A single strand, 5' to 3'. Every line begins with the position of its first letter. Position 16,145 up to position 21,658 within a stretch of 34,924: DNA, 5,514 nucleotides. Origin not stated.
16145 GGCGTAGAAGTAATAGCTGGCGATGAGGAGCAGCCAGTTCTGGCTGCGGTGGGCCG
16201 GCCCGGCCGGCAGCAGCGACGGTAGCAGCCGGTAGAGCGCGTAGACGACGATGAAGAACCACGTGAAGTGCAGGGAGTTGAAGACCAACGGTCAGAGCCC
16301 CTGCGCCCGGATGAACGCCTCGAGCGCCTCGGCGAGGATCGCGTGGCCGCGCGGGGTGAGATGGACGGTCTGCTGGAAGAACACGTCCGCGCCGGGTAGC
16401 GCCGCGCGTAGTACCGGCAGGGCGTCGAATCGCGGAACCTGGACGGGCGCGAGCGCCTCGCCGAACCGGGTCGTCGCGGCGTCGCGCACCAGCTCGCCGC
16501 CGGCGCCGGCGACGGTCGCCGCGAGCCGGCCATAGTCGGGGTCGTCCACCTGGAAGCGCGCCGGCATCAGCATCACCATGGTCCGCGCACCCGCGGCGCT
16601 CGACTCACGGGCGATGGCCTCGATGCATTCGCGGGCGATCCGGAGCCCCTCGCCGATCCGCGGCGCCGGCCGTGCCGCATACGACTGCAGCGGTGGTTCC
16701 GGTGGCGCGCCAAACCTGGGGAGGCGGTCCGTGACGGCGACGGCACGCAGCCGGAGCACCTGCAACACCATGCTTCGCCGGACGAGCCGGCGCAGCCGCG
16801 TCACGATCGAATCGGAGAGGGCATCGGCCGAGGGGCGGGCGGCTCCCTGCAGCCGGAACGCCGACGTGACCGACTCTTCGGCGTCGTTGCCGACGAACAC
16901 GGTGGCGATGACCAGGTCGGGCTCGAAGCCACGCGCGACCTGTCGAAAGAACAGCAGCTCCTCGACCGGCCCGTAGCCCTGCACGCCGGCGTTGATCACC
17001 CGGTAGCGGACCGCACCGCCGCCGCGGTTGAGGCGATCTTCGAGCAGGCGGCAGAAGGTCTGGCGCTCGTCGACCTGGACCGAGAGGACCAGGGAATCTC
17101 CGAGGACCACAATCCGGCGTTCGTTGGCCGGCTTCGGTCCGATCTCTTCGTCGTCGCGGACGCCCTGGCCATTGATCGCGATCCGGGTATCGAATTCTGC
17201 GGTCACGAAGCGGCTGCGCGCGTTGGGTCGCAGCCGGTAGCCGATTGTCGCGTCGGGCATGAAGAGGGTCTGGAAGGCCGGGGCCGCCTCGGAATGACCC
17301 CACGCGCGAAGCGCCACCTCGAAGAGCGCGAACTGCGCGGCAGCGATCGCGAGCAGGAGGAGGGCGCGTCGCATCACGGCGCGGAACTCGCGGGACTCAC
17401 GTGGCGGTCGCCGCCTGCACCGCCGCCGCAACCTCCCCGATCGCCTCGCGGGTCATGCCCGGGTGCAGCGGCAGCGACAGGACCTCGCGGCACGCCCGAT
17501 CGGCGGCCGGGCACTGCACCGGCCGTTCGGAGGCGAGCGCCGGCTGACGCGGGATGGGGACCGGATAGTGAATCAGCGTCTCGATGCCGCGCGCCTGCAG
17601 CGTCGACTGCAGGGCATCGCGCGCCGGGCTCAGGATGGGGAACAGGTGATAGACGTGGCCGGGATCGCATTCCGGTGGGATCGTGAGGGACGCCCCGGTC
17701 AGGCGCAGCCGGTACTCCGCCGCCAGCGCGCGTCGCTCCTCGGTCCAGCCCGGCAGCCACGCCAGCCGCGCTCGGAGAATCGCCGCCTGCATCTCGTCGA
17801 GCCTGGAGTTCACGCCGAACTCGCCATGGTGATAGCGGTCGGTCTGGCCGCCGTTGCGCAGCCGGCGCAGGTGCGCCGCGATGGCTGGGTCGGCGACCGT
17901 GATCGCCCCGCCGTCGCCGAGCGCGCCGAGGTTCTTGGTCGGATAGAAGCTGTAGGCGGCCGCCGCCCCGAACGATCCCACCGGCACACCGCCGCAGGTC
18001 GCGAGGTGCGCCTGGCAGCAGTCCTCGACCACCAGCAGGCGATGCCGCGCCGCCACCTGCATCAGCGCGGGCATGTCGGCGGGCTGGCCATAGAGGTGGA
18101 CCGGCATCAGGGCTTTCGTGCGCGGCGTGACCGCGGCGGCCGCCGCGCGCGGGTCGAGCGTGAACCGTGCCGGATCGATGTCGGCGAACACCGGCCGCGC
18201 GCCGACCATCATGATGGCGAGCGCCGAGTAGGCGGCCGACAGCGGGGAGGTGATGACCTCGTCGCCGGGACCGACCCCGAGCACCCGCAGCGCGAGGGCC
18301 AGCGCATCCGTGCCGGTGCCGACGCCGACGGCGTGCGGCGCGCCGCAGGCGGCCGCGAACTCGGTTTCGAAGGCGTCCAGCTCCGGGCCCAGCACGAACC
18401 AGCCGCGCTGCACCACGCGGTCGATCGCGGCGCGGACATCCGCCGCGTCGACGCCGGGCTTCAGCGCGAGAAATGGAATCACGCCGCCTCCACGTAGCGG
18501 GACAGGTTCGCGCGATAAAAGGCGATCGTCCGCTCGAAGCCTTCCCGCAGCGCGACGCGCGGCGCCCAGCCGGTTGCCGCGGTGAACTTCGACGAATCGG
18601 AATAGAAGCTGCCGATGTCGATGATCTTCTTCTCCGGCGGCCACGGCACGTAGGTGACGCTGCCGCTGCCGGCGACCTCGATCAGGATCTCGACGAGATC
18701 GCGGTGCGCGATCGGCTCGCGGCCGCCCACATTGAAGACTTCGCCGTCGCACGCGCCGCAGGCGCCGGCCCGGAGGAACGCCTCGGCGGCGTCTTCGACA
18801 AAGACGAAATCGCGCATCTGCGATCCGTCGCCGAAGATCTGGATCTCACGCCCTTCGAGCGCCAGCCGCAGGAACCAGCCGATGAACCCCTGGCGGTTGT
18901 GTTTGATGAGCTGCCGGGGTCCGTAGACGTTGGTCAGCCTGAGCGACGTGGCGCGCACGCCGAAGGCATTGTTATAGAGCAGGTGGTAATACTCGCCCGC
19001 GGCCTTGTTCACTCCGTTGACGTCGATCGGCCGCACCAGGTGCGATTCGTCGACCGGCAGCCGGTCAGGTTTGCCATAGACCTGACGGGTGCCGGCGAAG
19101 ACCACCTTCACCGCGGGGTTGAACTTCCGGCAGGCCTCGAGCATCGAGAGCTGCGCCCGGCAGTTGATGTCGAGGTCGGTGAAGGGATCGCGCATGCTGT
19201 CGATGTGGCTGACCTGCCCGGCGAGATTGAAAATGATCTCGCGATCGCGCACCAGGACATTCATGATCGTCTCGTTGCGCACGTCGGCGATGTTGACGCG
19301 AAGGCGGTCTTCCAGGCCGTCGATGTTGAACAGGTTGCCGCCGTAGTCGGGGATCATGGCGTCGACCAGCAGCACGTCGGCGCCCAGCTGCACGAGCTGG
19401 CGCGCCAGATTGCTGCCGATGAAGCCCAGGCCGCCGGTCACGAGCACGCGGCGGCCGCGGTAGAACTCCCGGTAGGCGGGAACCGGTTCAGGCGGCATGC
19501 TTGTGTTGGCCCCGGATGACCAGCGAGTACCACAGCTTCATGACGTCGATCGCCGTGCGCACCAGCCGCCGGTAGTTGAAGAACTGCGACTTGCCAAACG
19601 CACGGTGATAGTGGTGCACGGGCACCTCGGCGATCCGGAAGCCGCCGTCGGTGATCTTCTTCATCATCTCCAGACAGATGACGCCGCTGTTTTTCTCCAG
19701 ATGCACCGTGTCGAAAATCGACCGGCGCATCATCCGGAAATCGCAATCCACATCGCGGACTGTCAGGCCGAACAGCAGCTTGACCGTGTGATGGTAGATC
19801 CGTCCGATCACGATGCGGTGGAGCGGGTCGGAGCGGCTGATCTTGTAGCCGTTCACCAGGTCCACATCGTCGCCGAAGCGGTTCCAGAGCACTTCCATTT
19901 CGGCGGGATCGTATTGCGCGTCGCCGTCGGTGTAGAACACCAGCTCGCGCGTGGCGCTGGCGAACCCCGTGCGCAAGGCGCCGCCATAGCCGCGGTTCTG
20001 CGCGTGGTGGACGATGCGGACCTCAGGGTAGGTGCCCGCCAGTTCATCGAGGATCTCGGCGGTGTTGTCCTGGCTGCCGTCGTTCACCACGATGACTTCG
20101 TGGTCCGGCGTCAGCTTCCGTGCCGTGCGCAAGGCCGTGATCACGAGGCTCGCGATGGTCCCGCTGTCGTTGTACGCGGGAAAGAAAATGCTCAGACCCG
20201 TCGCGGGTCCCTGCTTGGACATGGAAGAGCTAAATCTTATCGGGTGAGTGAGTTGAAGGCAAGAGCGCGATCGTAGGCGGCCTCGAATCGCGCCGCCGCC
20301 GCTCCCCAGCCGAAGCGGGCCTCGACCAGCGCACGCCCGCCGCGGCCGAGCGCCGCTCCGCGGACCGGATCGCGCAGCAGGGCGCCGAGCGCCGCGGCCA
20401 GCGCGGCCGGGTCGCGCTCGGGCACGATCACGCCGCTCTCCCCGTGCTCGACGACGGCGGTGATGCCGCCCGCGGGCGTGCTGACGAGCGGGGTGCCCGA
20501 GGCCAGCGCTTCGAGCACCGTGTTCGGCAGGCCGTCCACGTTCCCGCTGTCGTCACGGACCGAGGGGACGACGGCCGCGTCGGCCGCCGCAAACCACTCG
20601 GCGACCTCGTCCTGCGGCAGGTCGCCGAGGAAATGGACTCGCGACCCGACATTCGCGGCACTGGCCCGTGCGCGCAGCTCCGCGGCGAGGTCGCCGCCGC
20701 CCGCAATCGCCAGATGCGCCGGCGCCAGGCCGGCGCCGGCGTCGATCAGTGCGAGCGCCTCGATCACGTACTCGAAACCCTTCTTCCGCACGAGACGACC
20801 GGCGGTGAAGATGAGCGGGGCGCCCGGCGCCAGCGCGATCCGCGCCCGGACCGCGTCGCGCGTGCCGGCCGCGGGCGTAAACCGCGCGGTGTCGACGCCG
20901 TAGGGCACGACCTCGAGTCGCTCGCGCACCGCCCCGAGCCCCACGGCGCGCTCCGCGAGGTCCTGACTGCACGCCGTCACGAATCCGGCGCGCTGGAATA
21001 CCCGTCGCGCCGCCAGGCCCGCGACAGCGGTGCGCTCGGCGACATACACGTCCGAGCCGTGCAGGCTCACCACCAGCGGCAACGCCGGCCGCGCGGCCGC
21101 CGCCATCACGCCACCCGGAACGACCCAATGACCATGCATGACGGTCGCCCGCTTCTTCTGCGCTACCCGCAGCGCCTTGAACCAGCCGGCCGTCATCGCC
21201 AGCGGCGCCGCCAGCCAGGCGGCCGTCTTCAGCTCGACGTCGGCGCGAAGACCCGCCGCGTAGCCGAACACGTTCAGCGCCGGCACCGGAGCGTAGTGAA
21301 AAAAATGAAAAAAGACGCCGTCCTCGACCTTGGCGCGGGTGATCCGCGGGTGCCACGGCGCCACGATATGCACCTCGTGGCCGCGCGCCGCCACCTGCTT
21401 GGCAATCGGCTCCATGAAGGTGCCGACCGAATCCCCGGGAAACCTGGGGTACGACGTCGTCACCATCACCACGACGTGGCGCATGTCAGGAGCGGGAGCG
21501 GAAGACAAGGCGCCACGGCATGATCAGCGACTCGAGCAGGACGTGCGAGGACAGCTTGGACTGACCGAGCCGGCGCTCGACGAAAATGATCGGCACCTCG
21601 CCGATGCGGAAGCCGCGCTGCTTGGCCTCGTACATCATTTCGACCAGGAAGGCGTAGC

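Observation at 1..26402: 26-kb, 22-gene co-directional envelope-glycan operon with three GT-C enzymes and four polyprenyl-phosphate-type GT2 synthases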

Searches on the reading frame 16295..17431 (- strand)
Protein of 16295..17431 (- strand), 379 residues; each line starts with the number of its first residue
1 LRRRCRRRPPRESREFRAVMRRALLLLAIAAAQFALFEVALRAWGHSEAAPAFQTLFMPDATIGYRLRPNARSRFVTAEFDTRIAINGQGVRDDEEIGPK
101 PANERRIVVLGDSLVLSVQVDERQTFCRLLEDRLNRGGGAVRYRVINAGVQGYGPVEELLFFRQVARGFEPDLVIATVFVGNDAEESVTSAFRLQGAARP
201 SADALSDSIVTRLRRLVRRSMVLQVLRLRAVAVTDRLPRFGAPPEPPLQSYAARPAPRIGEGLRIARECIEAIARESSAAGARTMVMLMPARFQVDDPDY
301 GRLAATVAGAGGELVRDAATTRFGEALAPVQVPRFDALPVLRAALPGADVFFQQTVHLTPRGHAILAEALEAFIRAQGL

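Call 9: search_protein_families(library=pfam, proteins=[window:16295-17431:-], max_evalue=0.01)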
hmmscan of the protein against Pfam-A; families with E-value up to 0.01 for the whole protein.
window:16295-17431:- (379 aa): 3 families
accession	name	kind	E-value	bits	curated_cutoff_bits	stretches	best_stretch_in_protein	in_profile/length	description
PF13472.12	Lipase_GDSL_2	-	2e-07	32.1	32.9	1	109-279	1-144/178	GDSL-like Lipase/Acylhydrolase family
PF16822.11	ALGX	-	0.00037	20.7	26.5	1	266-377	28-133/268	SGNH hydrolase-like domain, acetyltransferase AlgX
PF00657.28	Lipase_GDSL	-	0.00054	20.6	23.6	1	107-370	1-208/208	GDSL-like Lipase/Acylhydrolase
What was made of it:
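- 16292..17374 (-): G13, secreted SGNH/GDSL acyl-esterase-type protein; variable cassette with G12. Pfam Lipase_GDSL_2/ALGX, weak (call 9).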

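Call 12: search_protein_families(library=ncbifam, proteins=[window:16295-17431:-], max_evalue=0.00001)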
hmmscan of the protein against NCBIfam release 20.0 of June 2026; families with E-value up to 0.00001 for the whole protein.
window:16295-17431:- (379 aa): 1 family
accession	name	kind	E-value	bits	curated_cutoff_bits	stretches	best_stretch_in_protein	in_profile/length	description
NF047475.1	GDSL_LA_2490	hypoth_equivalog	2.2e-08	33.8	325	1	67-159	46-134/431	LA_2490 family SGNH/GDSL-type esterase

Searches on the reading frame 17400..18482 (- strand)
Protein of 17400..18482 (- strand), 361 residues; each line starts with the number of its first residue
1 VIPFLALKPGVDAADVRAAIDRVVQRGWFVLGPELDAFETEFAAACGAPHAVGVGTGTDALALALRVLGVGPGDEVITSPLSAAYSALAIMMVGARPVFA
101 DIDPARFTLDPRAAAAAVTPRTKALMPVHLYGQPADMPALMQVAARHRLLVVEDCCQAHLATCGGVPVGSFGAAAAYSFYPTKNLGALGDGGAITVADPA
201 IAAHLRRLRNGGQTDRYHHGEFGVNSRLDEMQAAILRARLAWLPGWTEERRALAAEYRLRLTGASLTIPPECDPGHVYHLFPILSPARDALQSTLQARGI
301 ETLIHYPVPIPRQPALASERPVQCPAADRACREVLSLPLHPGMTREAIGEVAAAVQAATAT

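Call 9: search_protein_families(library=pfam, proteins=[window:17400-18482:-], max_evalue=0.01)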
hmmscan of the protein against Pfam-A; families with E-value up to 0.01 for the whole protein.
window:17400-18482:- (361 aa): 1 family
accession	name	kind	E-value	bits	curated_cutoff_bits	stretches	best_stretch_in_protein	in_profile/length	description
PF01041.23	DegT_DnrJ_EryC1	-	2.6e-109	366.2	19.8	1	15-356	6-360/360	DegT/DnrJ/EryC1/StrS aminotransferase family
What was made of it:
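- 17397..18482 (-): G14, DegT/PLP sugar aminotransferase (361 aa). Pfam DegT 366 bits (call 9).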

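Call 12: search_protein_families(library=ncbifam, proteins=[window:17400-18482:-], max_evalue=0.00001)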
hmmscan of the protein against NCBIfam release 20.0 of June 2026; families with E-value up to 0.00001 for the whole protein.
window:17400-18482:- (361 aa): 10 families
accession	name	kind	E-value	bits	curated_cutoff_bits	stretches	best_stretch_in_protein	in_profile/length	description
TIGR03588.1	PseC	equivalog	9e-60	202.6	423.5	1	10-357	8-378/380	UDP-4-amino-4,6-dideoxy-N-acetyl-beta-L-altrosamine transaminase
NF008658.2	PRK11658.1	equivalog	2e-53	181.4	631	1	4-357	4-375/379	UDP-4-amino-4-deoxy-L-arabinose aminotransferase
NF008687.0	PRK11706.1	equivalog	1.4e-49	168.8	375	1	46-357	44-372/375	dTDP-4-amino-4,6-dideoxygalactose transaminase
TIGR04181.1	NHT_00031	hypoth_equivalog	4.9e-48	163.8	420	1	20-338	16-357/359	LegC family aminotransferase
TIGR04427.1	PLP_DesI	equivalog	3.6e-47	161.3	650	1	12-358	30-382/390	dTDP-4-dehydro-6-deoxyglucose aminotransferase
NF011936.0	PRK15407.1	equivalog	8.4e-39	133.5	423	1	12-212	45-251/440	lipopolysaccharide biosynthesis protein RfbH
TIGR02379.1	ECA_wecE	subfamily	3.3e-35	121.5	434.85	1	49-350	47-366/376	dTDP-4-amino-4,6-dideoxy-D-glucose transaminase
NF004770.0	PRK06108.1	subfamily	1.4e-07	30.7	422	1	40-126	88-175/396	pyridoxal phosphate-dependent aminotransferase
NF006488.0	PRK08912.1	equivalog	3.2e-07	29.6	498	1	57-159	96-191/387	aminotransferase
NF005855.0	PRK07777.1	equivalog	3.6e-07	29.8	553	1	52-161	94-209/391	pyridoxal phosphate-dependent aminotransferase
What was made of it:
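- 17397..18482 (-): PseC 203 bits and ArnB 181 bits, both below cut-offs (call 12).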

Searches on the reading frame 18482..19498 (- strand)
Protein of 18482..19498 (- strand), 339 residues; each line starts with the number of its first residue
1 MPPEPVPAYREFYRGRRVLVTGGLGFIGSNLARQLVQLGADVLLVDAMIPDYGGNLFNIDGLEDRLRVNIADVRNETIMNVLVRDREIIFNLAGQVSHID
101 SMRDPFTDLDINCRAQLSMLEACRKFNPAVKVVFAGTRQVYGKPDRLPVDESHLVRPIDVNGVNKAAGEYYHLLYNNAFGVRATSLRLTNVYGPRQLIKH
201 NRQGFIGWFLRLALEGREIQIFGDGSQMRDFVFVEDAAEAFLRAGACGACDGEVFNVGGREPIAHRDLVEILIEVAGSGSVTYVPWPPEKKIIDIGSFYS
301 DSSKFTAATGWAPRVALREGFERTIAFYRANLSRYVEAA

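Call 9: search_protein_families(library=pfam, proteins=[window:18482-19498:-], max_evalue=0.01)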
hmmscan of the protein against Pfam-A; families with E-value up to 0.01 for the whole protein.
window:18482-19498:- (339 aa): 7 families
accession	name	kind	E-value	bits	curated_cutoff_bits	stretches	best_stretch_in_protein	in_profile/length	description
PF01370.27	Epimerase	-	2.6e-46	158.4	20.9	1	18-258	1-240/240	NAD dependent epimerase/dehydratase family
PF16363.11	GDP_Man_Dehyd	-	1e-39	137.4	27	1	19-323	1-331/332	GDP-mannose 4,6 dehydratase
PF01073.25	3Beta_HSD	-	5.5e-10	39.2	22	1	19-244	1-228/280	3-beta hydroxysteroid dehydrogenase/isomerase family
PF04321.23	RmlD_sub_bind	-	7.9e-09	35.4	27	1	17-242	2-194/287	RmlD substrate binding domain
PF02719.21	Polysacc_synt_2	-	5.6e-08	32.7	20.2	1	18-278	1-249/293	Polysaccharide biosynthesis protein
PF08659.16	KR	-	0.0081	16.5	22.6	0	18-45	3-30/180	KR domain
PF07993.18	NAD_binding_4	-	0.0086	15.7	20.1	0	79-150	82-149/258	Male sterility protein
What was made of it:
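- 18479..19498 (-): G15, extended SDR (339 aa) of the amino-sugar module; the YxxxK tyrosine is replaced. Pfam Epimerase/GDP_Man_Dehyd (call 9).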

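Call 12: search_protein_families(library=ncbifam, proteins=[window:18482-19498:-], max_evalue=0.00001)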
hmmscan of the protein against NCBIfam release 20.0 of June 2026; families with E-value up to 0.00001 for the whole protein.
window:18482-19498:- (339 aa): 19 families
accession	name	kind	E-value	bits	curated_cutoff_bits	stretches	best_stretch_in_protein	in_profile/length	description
TIGR01181.1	dTDP_gluc_dehyt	equivalog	5.7e-41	140.6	365.1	1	17-333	1-316/321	dTDP-glucose 4,6-dehydratase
TIGR04180.1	EDH_00030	hypoth_equivalog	4.6e-34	117.8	475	1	18-314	1-295/297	NAD-dependent 4,6-dehydratase LegB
TIGR01179.1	galE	equivalog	8.6e-31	107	262.3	1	17-318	1-315/332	UDP-glucose 4-epimerase GalE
TIGR02197.1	heptose_epim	equivalog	1.2e-26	93.6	274.6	1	18-325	1-310/316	ADP-glyceromanno-heptose 6-epimerase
NF007582.0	PRK10217.1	equivalog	1.2e-22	80.5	698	1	16-334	2-337/355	dTDP-glucose 4,6-dehydratase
NF007490.0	PRK10084.1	subfamily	8.4e-21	74.3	649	1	17-332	2-338/361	dTDP-glucose 4,6-dehydratase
NF011728.1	PRK15181.1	equivalog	6.1e-20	71.5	760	1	16-258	16-264/348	Vi polysaccharide biosynthesis UDP-N-acetylglucosaminuronic acid C-4 epimerase TviC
NF043036.1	ErythonDh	equivalog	4.2e-19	68.9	325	1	17-299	2-289/321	D-erythronate dehydrogenase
TIGR02622.1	CDP_4_6_dhtase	equivalog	1.8e-17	63.5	278.45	1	12-331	1-333/352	CDP-glucose 4,6-dehydratase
NF007956.0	PRK10675.1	subfamily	9.7e-17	61.1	394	1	17-317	2-318/338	UDP-glucose 4-epimerase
NF008360.0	PRK11150.1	equivalog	6.1e-15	55.2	452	1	18-292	2-270/310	ADP-glyceromanno-heptose 6-epimerase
NF047922.1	GDPFucSynFcl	equivalog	6.5e-15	55.4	500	1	112-331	81-304/308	GDP-L-fucose synthase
NF008872.0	PRK11908.1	equivalog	6e-14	51.8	294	1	16-332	2-339/349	bifunctional UDP-4-keto-pentose/UDP-xylose synthase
NF005998.1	PRK08125.1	equivalog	4e-11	42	777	1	12-276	312-585/649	bifunctional UDP-4-amino-4-deoxy-L-arabinose formyltransferase/UDP-glucuronic acid oxidase ArnA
NF042422.1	oxyalk_red_OleD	equivalog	5.3e-11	42.5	580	1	17-282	2-256/329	2-alkyl-3-oxoalkanoate reductase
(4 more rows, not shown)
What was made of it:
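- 18479..19498 (-): Best NCBIfam hit is dTDP-glucose 4,6-dehydratase, 141 bits, below cut-off (call 12).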

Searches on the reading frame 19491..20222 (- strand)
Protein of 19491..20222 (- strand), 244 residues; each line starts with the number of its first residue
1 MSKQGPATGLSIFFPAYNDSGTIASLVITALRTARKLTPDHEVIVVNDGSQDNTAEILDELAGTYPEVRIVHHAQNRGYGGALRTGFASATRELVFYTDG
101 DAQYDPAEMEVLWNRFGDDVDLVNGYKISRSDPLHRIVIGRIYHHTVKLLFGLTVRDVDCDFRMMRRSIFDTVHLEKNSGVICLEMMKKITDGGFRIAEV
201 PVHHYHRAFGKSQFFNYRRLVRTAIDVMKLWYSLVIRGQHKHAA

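Call 9: search_protein_families(library=pfam, proteins=[window:19491-20222:-], max_evalue=0.01)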
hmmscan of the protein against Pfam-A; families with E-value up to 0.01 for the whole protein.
window:19491-20222:- (244 aa): 4 families
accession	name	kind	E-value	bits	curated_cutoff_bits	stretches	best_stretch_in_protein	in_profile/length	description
PF00535.33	Glycos_transf_2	-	3.4e-29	102.4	23.3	1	11-172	1-166/168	Glycosyl transferase family 2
PF13641.12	Glyco_tranf_2_3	-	4.5e-09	37.1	27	1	10-131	3-127/230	Glycosyltransferase like family 2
PF10111.15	Glyco_tranf_2_2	-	2e-05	24.7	27.3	1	31-108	19-98/276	Glycosyltransferase like family 2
PF13704.12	Glyco_tranf_2_4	-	0.0013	19.6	27.5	1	34-81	14-59/98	Glycosyl transferase family 2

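Call 12: search_protein_families(library=ncbifam, proteins=[window:19491-20222:-], max_evalue=0.00001)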
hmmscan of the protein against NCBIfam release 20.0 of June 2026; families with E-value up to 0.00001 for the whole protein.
window:19491-20222:- (244 aa): 13 families
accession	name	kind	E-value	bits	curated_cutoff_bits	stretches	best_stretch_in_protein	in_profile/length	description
NF007986.1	PRK10714.1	equivalog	2.7e-25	89.1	529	1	10-228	8-223/316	undecaprenyl-phosphate 4-deoxy-4-formamido-L-arabinose transferase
TIGR03937.1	PgaC_IcaA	equivalog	3.2e-20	72.5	422.3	1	8-120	45-154/407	poly-beta-1,6-N-acetyl-D-glucosamine synthase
NF047588.1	GlcsyltransPgfSStrep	equivalog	1.8e-18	66.8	500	1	10-225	3-215/308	glycosyltransferase PgfS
NF041391.1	DPhHxTase_Halo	equivalog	2.7e-16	59.2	375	1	16-208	3-187/213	dolichyl-phosphate hexose transferase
NF058614.1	PPMAGASynPpgS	equivalog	2.7e-15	56.4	370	1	12-212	4-204/226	polyprenyl-phospho-N-acetylgalactosaminyl synthase PpgS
TIGR04182.1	glyco_TIGR04182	equivalog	2.6e-13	50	325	1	11-209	3-195/293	S-layer glycoprotein N-glycosyltransferase AglJ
NF007482.0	PRK10073.1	equivalog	6.8e-13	48.3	423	1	8-112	6-106/334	glycosyltransferase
NF041875.1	EPS_EpsD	equivalog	9.4e-11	41.7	370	1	10-106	1-94/325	exopolysaccharide biosynthesis glycosyltransferase EpsD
TIGR03965.1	mycofact_glyco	equivalog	1.1e-09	37.7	280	1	11-124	77-188/467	mycofactocin biosynthesis glycosyltransferase MftF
NF010496.0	PRK13915.1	equivalog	6.2e-09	35.4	262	1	8-103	31-128/307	glucosyl-3-phosphoglycerate synthase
TIGR04283.1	glyco_like_mftF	equivalog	1.8e-08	34.2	182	1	10-116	1-97/221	TIGR04283 family arsenosugar biosynthesis glycosyltransferase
NF047683.1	TeichurnBiosyTuaG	equivalog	1.3e-07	31.5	400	1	10-110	8-105/252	teichuronic acid biosynthesis protein TuaG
TIGR03469.1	HpnB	hypoth_equivalog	8.9e-06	25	379.25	0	12-118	48-162/386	hopene-associated glycosyltransferase HpnB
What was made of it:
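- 19488..20222 (-): G16, soluble ArnC-like GT2 (244 aa); donor-loading step of the amino-sugar module. Best NCBIfam hit is ArnC, 89 bits, below the 529 cut-off (call 12).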

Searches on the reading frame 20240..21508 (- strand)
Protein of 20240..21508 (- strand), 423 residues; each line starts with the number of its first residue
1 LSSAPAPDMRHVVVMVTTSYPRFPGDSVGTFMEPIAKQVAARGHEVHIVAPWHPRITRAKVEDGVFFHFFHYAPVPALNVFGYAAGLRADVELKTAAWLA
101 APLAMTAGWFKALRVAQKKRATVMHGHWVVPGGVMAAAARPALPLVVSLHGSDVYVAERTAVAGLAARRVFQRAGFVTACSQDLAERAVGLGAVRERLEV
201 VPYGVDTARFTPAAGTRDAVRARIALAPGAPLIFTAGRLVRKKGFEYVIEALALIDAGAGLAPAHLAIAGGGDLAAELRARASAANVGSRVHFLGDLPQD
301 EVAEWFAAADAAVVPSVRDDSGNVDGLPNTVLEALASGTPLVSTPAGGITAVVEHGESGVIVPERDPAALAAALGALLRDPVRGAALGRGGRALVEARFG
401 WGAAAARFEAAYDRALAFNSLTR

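Call 9: search_protein_families(library=pfam, proteins=[window:20240-21508:-], max_evalue=0.01)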
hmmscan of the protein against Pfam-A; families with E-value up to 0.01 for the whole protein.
window:20240-21508:- (423 aa): 6 families
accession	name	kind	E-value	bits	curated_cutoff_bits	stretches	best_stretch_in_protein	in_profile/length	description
PF13692.12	Glyco_trans_1_4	-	1.6e-34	119.7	27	1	231-380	2-142/142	Glycosyl transferases group 1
PF00534.26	Glycos_transf_1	-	1.2e-32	113.3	26.4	1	218-390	3-168/172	Glycosyl transferases group 1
PF13439.12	Glyco_transf_4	-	2.1e-18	67.4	28.5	1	29-209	5-170/170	Glycosyltransferase Family 4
PF13579.12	Glyco_trans_4_4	-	4e-17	63.4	29.7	1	29-204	4-158/158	Glycosyl transferase 4-like domain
PF13524.12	Glyco_trans_1_2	-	3.9e-10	40.3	25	1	284-408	27-142/144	Glycosyl transferase-like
PF13477.12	Glyco_trans_4_2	-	1.9e-07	31.8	23.4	1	114-160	68-117/139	Glycosyl transferase 4-like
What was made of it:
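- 20237..21508 (-): G17, GT4 glycosyltransferase (423 aa). Pfam GT4 N- and C-terminal domains (call 9).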

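Call 12: search_protein_families(library=ncbifam, proteins=[window:20240-21508:-], max_evalue=0.00001)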
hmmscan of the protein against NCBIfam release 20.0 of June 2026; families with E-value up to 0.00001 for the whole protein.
window:20240-21508:- (423 aa): 28 families (the best 25 are shown)
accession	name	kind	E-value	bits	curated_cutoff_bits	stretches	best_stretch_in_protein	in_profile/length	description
TIGR03088.1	stp2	hypoth_equivalog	4e-37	128.1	409.05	1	150-416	112-374/374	TIGR03088 family PEP-CTERM/XrtA system glycosyltransferase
NF041876.1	EPS_EpsE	equivalog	3.9e-35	121.9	400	1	162-405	150-386/389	exopolysaccharide biosynthesis GT4 family glycosyltransferase EpsE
TIGR03999.1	thiol_BshA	equivalog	1e-33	116.8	273.7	1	29-416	15-374/375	N-acetyl-alpha-D-glucosaminyl L-malate synthase BshA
TIGR03449.1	mycothiol_MshA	equivalog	9.2e-30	103.8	462.5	1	31-416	26-404/406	D-inositol-3-phosphate glycosyltransferase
NF047684.1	TeichurnBiosyTuaC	equivalog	4.4e-29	101.6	550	1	119-413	107-387/391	teichuronic acid biosynthesis protein TuaC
TIGR04063.1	stp3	hypoth_equivalog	7e-28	97.6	442.05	1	115-416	87-396/397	TIGR04063 family PEP-CTERM/XrtA system glycosyltransferase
TIGR04005.1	wcaL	equivalog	1e-25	90.4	537.6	1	114-377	112-367/406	colanic acid biosynthesis glycosyltransferase WcaL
TIGR02149.1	glgA_Coryne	subfamily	2.4e-25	89.5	302.4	1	119-413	82-388/391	glycogen synthase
NF007640.0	PRK10307.1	subfamily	1e-22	80.6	276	1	163-410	161-402/411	WcaI family glycosyltransferase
NF053787.1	GlcN_PG_synth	equivalog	1.4e-22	80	480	1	168-414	138-358/361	N-acetylglucosaminyl phosphatidylglycerol synthase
TIGR04047.1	MSMEG_0565_glyc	hypoth_equivalog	1.9e-21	76.6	259.85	1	168-413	133-372/373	MSMEG_0565 family glycosyltransferase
NF038229.1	Glyco4_Geo_Pelo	equivalog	1.4e-20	73.6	400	1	114-415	49-336/338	GPMC system family 4 glycosyltransferase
TIGR04157.1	glyco_rSAM_CFB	subfamily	1.7e-16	60.3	400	1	195-364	192-350/406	TIGR04157 family glycosyltransferase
NF038298.1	EPS_HpsO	equivalog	5.3e-14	51.8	575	1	195-398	167-370/388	hormogonium polysaccharide biosynthesis glycosyltransferase HpsO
TIGR02095.1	glgA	subfamily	9.2e-13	47.7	328.45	1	213-414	275-476/477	glycogen/starch synthase, ADP-glucose type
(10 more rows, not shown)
